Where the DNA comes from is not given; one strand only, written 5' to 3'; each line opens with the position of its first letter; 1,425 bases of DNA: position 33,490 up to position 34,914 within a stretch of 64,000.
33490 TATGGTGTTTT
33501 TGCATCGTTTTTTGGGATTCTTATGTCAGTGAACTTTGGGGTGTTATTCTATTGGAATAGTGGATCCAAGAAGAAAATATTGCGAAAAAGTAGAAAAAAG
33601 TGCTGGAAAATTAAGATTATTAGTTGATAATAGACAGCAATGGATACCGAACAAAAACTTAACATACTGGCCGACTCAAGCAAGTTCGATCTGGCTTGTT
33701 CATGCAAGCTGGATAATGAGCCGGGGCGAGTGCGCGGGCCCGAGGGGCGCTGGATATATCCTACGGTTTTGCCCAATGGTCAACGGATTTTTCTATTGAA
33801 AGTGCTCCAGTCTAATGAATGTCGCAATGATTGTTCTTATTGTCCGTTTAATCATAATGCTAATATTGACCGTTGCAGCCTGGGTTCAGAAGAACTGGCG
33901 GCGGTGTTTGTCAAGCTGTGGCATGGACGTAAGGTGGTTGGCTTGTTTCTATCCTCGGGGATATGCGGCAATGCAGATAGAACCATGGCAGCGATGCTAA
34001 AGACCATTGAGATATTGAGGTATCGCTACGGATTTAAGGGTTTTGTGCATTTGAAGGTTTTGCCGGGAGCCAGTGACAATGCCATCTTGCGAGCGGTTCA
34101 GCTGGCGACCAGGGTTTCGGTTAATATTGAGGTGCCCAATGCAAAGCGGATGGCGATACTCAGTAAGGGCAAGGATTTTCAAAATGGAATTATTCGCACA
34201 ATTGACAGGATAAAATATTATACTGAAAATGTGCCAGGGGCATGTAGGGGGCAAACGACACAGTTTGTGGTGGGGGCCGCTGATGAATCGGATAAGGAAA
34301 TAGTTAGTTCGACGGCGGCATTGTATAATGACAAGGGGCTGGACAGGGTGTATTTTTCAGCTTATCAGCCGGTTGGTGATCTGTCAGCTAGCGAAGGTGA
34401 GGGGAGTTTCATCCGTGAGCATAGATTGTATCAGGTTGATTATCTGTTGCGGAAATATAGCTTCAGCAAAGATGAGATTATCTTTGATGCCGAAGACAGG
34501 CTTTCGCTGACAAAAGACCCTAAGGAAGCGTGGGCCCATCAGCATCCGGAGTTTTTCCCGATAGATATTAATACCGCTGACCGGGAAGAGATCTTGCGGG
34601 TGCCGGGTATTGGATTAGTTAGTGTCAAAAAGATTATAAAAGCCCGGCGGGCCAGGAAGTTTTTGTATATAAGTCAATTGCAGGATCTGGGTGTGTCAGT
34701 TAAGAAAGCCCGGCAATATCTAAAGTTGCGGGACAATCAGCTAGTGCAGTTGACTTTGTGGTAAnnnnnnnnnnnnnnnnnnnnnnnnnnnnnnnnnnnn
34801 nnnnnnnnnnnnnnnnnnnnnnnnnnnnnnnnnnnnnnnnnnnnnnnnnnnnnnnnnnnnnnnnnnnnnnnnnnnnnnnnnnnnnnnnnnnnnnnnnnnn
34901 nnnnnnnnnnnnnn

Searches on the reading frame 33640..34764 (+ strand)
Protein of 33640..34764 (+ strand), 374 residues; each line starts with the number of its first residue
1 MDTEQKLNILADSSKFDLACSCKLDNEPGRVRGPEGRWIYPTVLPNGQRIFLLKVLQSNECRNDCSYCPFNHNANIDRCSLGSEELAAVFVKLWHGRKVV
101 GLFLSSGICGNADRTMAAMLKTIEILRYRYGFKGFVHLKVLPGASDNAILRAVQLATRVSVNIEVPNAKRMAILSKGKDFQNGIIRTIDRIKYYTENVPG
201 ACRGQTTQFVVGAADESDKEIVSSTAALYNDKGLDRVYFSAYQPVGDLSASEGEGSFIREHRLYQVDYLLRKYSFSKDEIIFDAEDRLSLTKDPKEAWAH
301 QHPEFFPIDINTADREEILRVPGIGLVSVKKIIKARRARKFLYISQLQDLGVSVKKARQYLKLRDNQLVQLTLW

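Call 3: search_protein_families(library=pfam, proteins=[window:33640-34764:+], max_evalue=0.01)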
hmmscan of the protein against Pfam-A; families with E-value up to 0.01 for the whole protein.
window:33640-34764:+ (374 aa): 4 families
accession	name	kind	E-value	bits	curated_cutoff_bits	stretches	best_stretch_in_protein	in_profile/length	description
PF12836.13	HHH_3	-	1.8e-06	28.4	27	1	308-348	6-47/65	Helix-hairpin-helix motif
PF04055.27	Radical_SAM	-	0.00085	20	29.5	1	58-222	4-160/166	Radical SAM superfamily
PF00633.29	HHH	-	0.0021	18.3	24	1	310-333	5-28/30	Helix-hairpin-helix motif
PF14520.12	HHH_5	-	0.0087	17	27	0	309-337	28-56/57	Helix-hairpin-helix domain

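Call 4: search_protein_families(library=ncbifam, proteins=[window:33640-34764:+], max_evalue=0.01)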
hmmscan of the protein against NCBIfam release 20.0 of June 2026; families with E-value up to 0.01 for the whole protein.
window:33640-34764:+ (374 aa): 5 families
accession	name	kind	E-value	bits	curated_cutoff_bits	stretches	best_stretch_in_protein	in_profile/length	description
TIGR03916.1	rSAM_link_UDG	hypoth_equivalog_domain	1.5e-95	320.7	343.5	1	4-368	2-381/415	putative DNA modification/repair radical SAM protein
TIGR02351.2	thiH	equivalog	1.4e-05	24.3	380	1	58-88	80-110/364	2-iminoacetate synthase ThiH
NF053743.1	LipS2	equivalog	5.4e-05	22.8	270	0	206-298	169-258/292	LipS2 family lipoyl synthase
TIGR03955.1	rSAM_HydG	equivalog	0.0018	16.8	312.15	1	47-93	80-128/470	[FeFe] hydrogenase H-cluster radical SAM maturase HydG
TIGR03910.1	pyrrolys_PylB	equivalog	0.0064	15.4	348.2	1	47-90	51-96/347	methylornithine synthase PylB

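Call 9: find_encoding_contigs(protein=window:33640-34764:+, flank=10000, max_places=6)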
Protein window:33640-34764:+ (374 aa): no gene with exactly this product is on record in the collection.

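Call 10: find_homologous_proteins(query=window:33640-34764:+)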
Query window:33640-34764:+ (374 aa): 7977 proteins with E <= 0.001 among 8000 candidates; the best 120 are listed.
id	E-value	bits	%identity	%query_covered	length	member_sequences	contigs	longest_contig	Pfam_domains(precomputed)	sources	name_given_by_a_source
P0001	1.6e-250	848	100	100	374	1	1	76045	PF12836.14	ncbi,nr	ncbi:MAG: helix-hairpin-helix domain-containing protein [Phycisphaerae bacterium]|nr:helix-hairpin-h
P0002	1.1e-131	457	56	97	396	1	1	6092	PF04055.28,PF12836.14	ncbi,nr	ncbi:MAG: radical SAM protein [Phycisphaerae bacterium]|nr:radical SAM protein [Phycisphaerae bacter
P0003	1.2e-130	454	56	97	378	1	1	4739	PF04055.28,PF12836.14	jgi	jgi:predicted DNA-binding helix-hairpin-helix protein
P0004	2.9e-129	449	57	97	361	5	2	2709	PF04055.28,PF12836.14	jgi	jgi:predicted DNA-binding helix-hairpin-helix protein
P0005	1.5e-128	447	55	97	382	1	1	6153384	PF04055.28,PF12836.14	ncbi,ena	-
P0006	1.5e-128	447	56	98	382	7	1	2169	PF04055.28,PF12836.14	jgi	jgi:predicted DNA-binding helix-hairpin-helix protein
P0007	5.5e-128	445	55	97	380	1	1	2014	PF04055.28,PF12836.14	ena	-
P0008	8.5e-128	444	55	97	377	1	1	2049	PF04055.28,PF12836.14,PF00633.30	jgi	-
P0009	9.7e-128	444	54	97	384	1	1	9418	PF04055.28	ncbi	-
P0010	1.0e-127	444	54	97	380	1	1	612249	PF04055.28,PF12836.14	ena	-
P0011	1.7e-127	443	56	97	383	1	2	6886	PF04055.28,PF12836.14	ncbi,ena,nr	ncbi:MAG: radical SAM protein [Sedimentisphaerales bacterium]|nr:radical SAM protein [Sedimentisphae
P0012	1.4e-126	440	56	97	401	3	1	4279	PF04055.28,PF12836.14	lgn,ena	-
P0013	1.4e-126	440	52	97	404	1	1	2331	PF04055.28,PF12836.14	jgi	-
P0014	2.5e-126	439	56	97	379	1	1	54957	PF04055.28,PF12836.14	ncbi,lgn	-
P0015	3.0e-126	439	57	97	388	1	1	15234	PF04055.28,PF12836.14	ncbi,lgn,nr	ncbi:MAG: radical SAM protein [Sedimentisphaerales bacterium]|nr:radical SAM protein [Sedimentisphae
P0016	3.1e-125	436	55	97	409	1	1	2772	PF04055.28,PF12836.14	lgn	-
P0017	3.5e-125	436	54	97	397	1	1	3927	PF04055.28,PF12836.14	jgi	jgi:predicted DNA-binding helix-hairpin-helix protein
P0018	3.6e-125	436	53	97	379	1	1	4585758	PF04055.28,PF12836.14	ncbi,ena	-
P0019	4.4e-125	435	55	97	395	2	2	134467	PF14520.13,PF04055.28,PF12836.14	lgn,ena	-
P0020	4.5e-125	435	54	96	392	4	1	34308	PF04055.28,PF12836.14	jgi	-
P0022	6.5e-125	435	56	97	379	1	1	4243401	PF04055.28,PF12836.14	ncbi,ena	-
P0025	5.4e-124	432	54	97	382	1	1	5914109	PF04055.28,PF12836.14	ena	-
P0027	2.5e-123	430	56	97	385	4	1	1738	PF04055.28,PF12836.14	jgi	jgi:predicted DNA-binding helix-hairpin-helix protein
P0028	2.9e-123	429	53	97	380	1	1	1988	PF04055.28,PF12836.14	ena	-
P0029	4.0e-123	429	54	97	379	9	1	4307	PF04055.28,PF12836.14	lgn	-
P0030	4.9e-123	429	55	97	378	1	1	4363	PF04055.28,PF12836.14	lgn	-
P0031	6.6e-123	428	53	97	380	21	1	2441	PF04055.28,PF12836.14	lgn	-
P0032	1.7e-122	427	55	97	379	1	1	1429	PF04055.28,PF12836.14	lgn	-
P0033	2.1e-122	427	57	94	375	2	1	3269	PF04055.28,PF12836.14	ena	-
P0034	3.7e-122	426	52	97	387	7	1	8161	PF04055.28,PF12836.14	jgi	-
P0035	6.1e-122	425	55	94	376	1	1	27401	PF04055.28,PF12836.14,PF00633.30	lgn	-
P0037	1.7e-121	424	53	97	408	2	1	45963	PF04055.28,PF12836.14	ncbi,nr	ncbi:MAG: radical SAM protein [Sedimentisphaerales bacterium]|nr:radical SAM protein [Sedimentisphae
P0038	3.5e-121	423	53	97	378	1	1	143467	PF04055.28,PF12836.14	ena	-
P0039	9.3e-121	421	54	97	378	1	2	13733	PF04055.28,PF12836.14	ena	-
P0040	1.3e-120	421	53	97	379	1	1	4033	PF04055.28,PF12836.14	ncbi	-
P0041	1.4e-120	421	53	97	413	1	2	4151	PF04055.28,PF12836.14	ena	-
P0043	1.9e-119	417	54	97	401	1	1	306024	PF04055.28,PF12836.14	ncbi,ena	-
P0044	4.2e-119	416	52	97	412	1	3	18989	PF04055.28,PF12836.14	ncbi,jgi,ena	-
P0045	4.5e-119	416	53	96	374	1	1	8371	PF04055.28,PF12836.14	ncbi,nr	ncbi:MAG: radical SAM protein, partial [Sedimentisphaerales bacterium]|nr:radical SAM protein [Sedim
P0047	8.9e-119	415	53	97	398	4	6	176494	PF04055.28,PF12836.14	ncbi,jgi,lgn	-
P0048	1.2e-118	414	54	97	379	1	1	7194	PF04055.28,PF12836.14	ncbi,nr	ncbi:MAG: radical SAM protein [Sedimentisphaerales bacterium]|nr:radical SAM protein [Sedimentisphae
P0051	1.1e-117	411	53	97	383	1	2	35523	PF04055.28,PF12836.14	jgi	-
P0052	1.9e-117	410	51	97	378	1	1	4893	PF04055.28,PF12836.14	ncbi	-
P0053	9.0e-117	408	51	97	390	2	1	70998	PF04055.28,PF12836.14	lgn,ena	-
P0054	1.6e-116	407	51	97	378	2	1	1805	PF04055.28,PF12836.14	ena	-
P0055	1.7e-116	407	52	97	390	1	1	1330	PF04055.28,PF12836.14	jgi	jgi:predicted DNA-binding helix-hairpin-helix protein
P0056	2.3e-116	407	52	97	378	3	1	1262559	PF04055.28,PF12836.14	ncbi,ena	-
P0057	4.8e-116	406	53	97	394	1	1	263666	PF04055.28,PF12836.14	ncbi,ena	-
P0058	6.4e-116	405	52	97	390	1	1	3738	PF04055.28,PF12836.14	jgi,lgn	-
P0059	1.2e-115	404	51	97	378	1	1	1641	PF04055.28,PF12836.14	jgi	jgi:predicted DNA-binding helix-hairpin-helix protein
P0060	3.2e-115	403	51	97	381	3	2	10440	PF04055.28,PF12836.14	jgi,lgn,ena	-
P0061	8.5e-115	402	50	97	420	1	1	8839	PF04055.28,PF12836.14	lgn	-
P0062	3.1e-113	396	51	97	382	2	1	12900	PF04055.28,PF12836.14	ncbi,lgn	-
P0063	5.9e-112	392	50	100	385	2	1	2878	PF04055.28,PF12836.14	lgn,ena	-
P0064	4.0e-111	389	51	97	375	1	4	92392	PF04055.28,PF12836.14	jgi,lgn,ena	-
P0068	1.9e-109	384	48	97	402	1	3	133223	PF12836.14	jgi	jgi:putative DNA modification/repair radical SAM protein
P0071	4.6e-109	383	52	97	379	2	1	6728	PF04055.28,PF12836.14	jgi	-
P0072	7.6e-109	382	49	96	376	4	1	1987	PF04055.28,PF12836.14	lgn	-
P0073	1.7e-108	381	49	97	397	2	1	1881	PF04055.28,PF12836.14,PF00633.30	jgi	-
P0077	7.0e-108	379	49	97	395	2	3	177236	PF04055.28,PF12836.14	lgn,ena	-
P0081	1.2e-107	378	50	97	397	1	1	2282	PF04055.28,PF12836.14,PF00633.30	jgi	jgi:putative DNA modification/repair radical SAM protein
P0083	1.4e-107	378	49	97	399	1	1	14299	PF04055.28,PF12836.14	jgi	jgi:putative DNA modification/repair radical SAM protein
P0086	2.9e-107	377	50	97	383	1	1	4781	PF04055.28,PF12836.14,PF00633.30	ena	-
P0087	4.4e-107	376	50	97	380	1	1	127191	PF04055.28,PF12836.14,PF00633.30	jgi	jgi:putative DNA modification/repair radical SAM protein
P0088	4.4e-107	376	49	97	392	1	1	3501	PF04055.28,PF12836.14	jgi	jgi:predicted DNA-binding helix-hairpin-helix protein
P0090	7.9e-107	375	49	97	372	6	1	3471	PF04055.28,PF12836.14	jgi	jgi:predicted DNA-binding helix-hairpin-helix protein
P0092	1.2e-106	375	48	97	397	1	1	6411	PF04055.28,PF12836.14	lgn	-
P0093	1.4e-106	375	48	97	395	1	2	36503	PF04055.28,PF12836.14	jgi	jgi:putative DNA modification/repair radical SAM protein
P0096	2.0e-106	374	50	97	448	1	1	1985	PF04055.28,PF12836.14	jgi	-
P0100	6.4e-106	372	50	96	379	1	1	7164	PF04055.28,PF12836.14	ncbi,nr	ncbi:MAG: radical SAM protein [Sedimentisphaerales bacterium]|nr:radical SAM protein [Sedimentisphae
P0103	9.6e-106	372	50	100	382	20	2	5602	PF04055.28,PF12836.14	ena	-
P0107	1.2e-105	371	49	97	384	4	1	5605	PF04055.28,PF12836.14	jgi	jgi:predicted DNA-binding helix-hairpin-helix protein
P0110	1.5e-105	371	50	97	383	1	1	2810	PF04055.28,PF12836.14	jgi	jgi:predicted DNA-binding helix-hairpin-helix protein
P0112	2.3e-105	370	48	97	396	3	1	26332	PF04055.28,PF12836.14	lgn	-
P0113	2.6e-105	370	49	97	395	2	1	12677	PF04055.28,PF12836.14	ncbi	-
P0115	2.8e-105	370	47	98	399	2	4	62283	PF04055.28,PF12836.14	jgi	jgi:putative DNA modification/repair radical SAM protein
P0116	3.1e-105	370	48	96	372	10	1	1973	PF04055.28,PF12836.14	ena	-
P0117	3.7e-105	370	49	97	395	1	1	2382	PF04055.28,PF12836.14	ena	-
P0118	4.5e-105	370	49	100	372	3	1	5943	PF04055.28,PF12836.14,PF00633.30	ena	-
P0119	4.5e-105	370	50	96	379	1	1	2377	PF04055.28,PF12836.14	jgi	jgi:predicted DNA-binding helix-hairpin-helix protein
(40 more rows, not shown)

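Call 11: find_encoding_contigs(protein=P0005, flank=8000, max_places=2)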
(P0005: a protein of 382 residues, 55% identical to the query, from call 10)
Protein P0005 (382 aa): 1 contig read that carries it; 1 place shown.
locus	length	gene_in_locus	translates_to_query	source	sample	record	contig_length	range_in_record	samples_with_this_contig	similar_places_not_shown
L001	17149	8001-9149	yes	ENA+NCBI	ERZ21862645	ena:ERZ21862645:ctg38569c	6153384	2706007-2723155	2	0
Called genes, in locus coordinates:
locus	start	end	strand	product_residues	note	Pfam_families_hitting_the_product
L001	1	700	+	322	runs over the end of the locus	PF21360:PylC-like_N, PF02655:ATP-grasp_3, PF13535:ATP-grasp_4 (faint), PF15632:ATPgrasp_Ter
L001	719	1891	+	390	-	PF00953:Glycos_transf_4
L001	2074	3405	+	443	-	PF01264:Chorismate_synt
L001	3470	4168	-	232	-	PF00230:MIP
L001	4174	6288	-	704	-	PF13089:PP_kinase_N, PF02503:PP_kinase, PF17941:PP_kinase_C_1, PF13091:PLDc_2 (faint), PF13090:PP_kinase_C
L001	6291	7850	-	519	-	PF02541:Ppx-GppA, PF21447:Ppx-GppA_III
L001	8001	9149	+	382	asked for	PF04055:Radical_SAM, PF12836:HHH_3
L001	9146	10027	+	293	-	PF02511:Thy1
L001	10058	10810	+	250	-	PF00657:Lipase_GDSL, PF04311:DUF459 (faint), PF13472:Lipase_GDSL_2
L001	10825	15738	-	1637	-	PF07705:CARDB, PF03160:Calx-beta, PF17803:Cadherin_4, PF17892:Cadherin_5, PF17963:Big_9, PF17803:Cadherin_4, PF17892:Cadherin_5, PF17963:Big_9, +4 more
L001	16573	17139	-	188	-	PF01871:AMMECR1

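Call 12: find_encoding_contigs(protein=P0022, flank=8000, max_places=2)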
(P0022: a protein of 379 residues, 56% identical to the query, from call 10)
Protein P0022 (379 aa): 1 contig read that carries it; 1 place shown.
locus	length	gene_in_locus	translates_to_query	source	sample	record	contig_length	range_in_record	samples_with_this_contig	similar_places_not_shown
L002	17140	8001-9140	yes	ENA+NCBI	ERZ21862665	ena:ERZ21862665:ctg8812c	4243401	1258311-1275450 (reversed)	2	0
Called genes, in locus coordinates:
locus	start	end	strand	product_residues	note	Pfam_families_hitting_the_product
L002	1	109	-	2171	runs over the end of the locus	PF26766:Choice_anch_L (weak)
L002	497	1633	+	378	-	PF01300:Sua5_yciO_yrdC, PF01451:LMWPc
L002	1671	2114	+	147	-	PF02502:LacAB_rpiB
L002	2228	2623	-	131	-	PF02472:ExbD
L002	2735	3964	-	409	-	PF01966:HD, PF13487:HD_5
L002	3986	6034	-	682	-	PF07728:AAA_5 (faint), PF00004:AAA, PF17862:AAA_lid_3, PF01434:Peptidase_M41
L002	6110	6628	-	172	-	PF04390:LptE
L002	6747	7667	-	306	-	PF09976:TPR_21, PF13174:TPR_6 (faint), PF07719:TPR_2 (faint), PF13428:TPR_14 (faint), PF13432:TPR_16 (faint), PF13525:YfiO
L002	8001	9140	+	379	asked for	PF04055:Radical_SAM, PF12836:HHH_3 (weak)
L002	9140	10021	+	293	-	PF02511:Thy1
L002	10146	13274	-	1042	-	PF01074:Glyco_hydro_38N, PF09261:Alpha-mann_mid, PF07748:Glyco_hydro_38C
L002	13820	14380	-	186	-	-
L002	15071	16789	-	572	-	PF00933:Glyco_hydro_3, PF01915:Glyco_hydro_3_C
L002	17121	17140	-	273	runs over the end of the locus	PF00149:Metallophos (weak)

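Call 13: find_encoding_contigs(protein=P0001, flank=10000, max_places=2)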
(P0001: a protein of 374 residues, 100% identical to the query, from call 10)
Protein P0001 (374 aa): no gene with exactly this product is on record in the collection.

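Call 16: find_related_loci(query=A1, collection=genome_contigs, flank=10000)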
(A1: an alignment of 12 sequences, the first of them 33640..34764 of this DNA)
Query A1 (374 aa) in genome_contigs; peptide patterns used: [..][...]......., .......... (x = any residue, [..] = any of these).
600 stretches matched a pattern (row limit reached: there are more); 119 encode a relative of the query (tblastn E <= 1e-3); the best 80 are kept; 80 distinct loci.
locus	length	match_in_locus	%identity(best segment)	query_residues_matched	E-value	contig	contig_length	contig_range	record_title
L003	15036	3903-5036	53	1-363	2e-128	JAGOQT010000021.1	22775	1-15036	MAG: Phycisphaerae bacterium isolate Go_SlDig_bin_273 Go_SlDig_6351_length_22775_cov_4.060270, whole genome shotgun sequ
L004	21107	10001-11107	48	2-361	2e-111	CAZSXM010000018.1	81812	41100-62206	MAG TPA_asm: uncultured Pirellulales bacterium isolate SRP241326_co3_290 genome assembly, contig: NODE_521_length_81812_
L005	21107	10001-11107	48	2-361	3e-110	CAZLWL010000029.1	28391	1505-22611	MAG TPA_asm: uncultured Pirellulales bacterium isolate SRP068000_co1_351 genome assembly, contig: NODE_1911_length_28391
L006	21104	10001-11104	50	1-359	2e-109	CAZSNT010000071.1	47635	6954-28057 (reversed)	MAG TPA_asm: uncultured Victivallales bacterium isolate SRP167671_co1_107 genome assembly, contig: NODE_814_length_47635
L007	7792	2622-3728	48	2-361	3e-109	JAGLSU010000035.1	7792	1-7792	MAG: Planctomycetota bacterium isolate RS_9_64 ROV157_9.bin.64.fa_35, whole genome shotgun sequence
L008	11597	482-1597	45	1-362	4e-108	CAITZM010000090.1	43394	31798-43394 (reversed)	MAG: uncultured Lentisphaerae bacterium isolate LJ_bin-4696 genome assembly, contig: bin-4696:090/191, whole genome shot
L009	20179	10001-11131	47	1-374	1e-107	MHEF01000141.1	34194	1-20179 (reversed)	MAG: Nitrospirae bacterium RBG_13_39_12 RBG_13_scaffold_671, whole genome shotgun sequence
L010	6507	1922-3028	47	2-361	9e-108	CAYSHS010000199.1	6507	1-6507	MAG TPA_asm: uncultured Pirellulales bacterium isolate binchicken_co129_178 genome assembly, contig: NODE_40645_length_6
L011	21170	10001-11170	47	2-361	8e-108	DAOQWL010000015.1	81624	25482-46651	MAG TPA_asm: Sedimentisphaerales bacterium isolate AMR_MDS_1063 NODE_289_length_81624_cov_13.672645, whole genome shotgu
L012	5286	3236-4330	48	2-361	1e-107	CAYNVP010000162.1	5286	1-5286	MAG TPA_asm: uncultured Pirellulales bacterium isolate SRP214966_co4_418 genome assembly, contig: NODE_23213_length_5286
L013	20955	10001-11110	48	2-363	4e-107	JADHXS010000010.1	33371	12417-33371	MAG: Phycisphaerae bacterium isolate BS750m-G59 BS-750m-C1470, whole genome shotgun sequence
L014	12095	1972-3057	47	1-356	8e-107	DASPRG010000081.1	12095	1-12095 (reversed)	MAG TPA_asm: Thermodesulfovibrionales bacterium isolate SMAG_U12219 k141_830496, whole genome shotgun sequence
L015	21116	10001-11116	47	1-363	2e-106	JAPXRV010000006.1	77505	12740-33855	MAG: Opitutales bacterium isolate binned_ad_9.141 NODE_292_length_77505_cov_2.342526, whole genome shotgun sequence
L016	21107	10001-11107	48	2-361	4e-106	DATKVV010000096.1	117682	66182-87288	MAG TPA_asm: Sedimentisphaerales bacterium isolate SMAG_U14143 k141_1660308, whole genome shotgun sequence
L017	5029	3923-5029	47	3-357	3e-106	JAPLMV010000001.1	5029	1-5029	MAG: Planctomycetota bacterium isolate LacPavin_0920_SED2_MAG_46_11 LacPavin_0920_SED2_scaffold_1350766, whole genome sh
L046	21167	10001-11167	40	1-362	8e-93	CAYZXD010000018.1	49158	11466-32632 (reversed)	MAG TPA_asm: uncultured Spirochaetaceae bacterium isolate SRP241341_co1_162 genome assembly, contig: NODE_866_length_491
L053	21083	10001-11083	42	1-363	2e-88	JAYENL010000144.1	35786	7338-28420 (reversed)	MAG: Armatimonadota bacterium isolate MAG056 MAG056_144, whole genome shotgun sequence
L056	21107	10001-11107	40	1-361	2e-85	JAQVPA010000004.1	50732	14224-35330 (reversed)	MAG: Candidatus Margulisiibacteriota bacterium isolate STF1_193 NODE_1265_length_50732_cov_3.168323_Sandtown_F1, whole g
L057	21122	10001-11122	39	1-363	6e-85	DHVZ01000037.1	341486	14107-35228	MAG TPA_asm: Anaerolineales bacterium UBA5195 UBA5195_contig_510, whole genome shotgun sequence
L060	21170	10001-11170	37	1-363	1e-83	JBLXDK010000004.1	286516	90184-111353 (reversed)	MAG: Sphaerochaeta sp. isolate ES20-06 S20maxbin_out.014RE.5K@4, whole genome shotgun sequence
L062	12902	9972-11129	40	1-371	2e-82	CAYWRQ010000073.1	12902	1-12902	MAG TPA_asm: uncultured Oscillospiraceae bacterium isolate SRP222994_co1_352 genome assembly, contig: NODE_10247_length_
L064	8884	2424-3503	40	1-363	2e-81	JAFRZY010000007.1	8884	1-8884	MAG: Bacilli bacterium isolate RGIG2951 Goat_Rectum-1__c175972, whole genome shotgun sequence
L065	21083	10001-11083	40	1-364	5e-81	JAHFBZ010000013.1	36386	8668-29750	MAG: Methanobacteriaceae archaeon isolate nzgw21 NODE_1588_length_36387_cov_3.947637, whole genome shotgun sequence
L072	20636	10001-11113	39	2-371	2e-78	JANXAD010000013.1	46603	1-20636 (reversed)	MAG: Thermodesulfobacteriaceae bacterium isolate SKYB108 NODE_13_length_46603_cov_11.738174, whole genome shotgun sequen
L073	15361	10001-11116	39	1-363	2e-78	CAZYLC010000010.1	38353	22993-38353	MAG TPA_asm: uncultured Thermodesulfovibrio sp. isolate binchicken_co40_40 genome assembly, contig: NODE_787_length_3835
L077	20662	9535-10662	40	1-361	2e-77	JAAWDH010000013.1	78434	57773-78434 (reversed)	MAG: Oscillospiraceae bacterium isolate ABMPRH_116_1 k141_333177, whole genome shotgun sequence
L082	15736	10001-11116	37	1-371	4e-76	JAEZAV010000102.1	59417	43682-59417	MAG: Methanobacteriota archaeon isolate OH_CBrB_167 k127_1689945, whole genome shotgun sequence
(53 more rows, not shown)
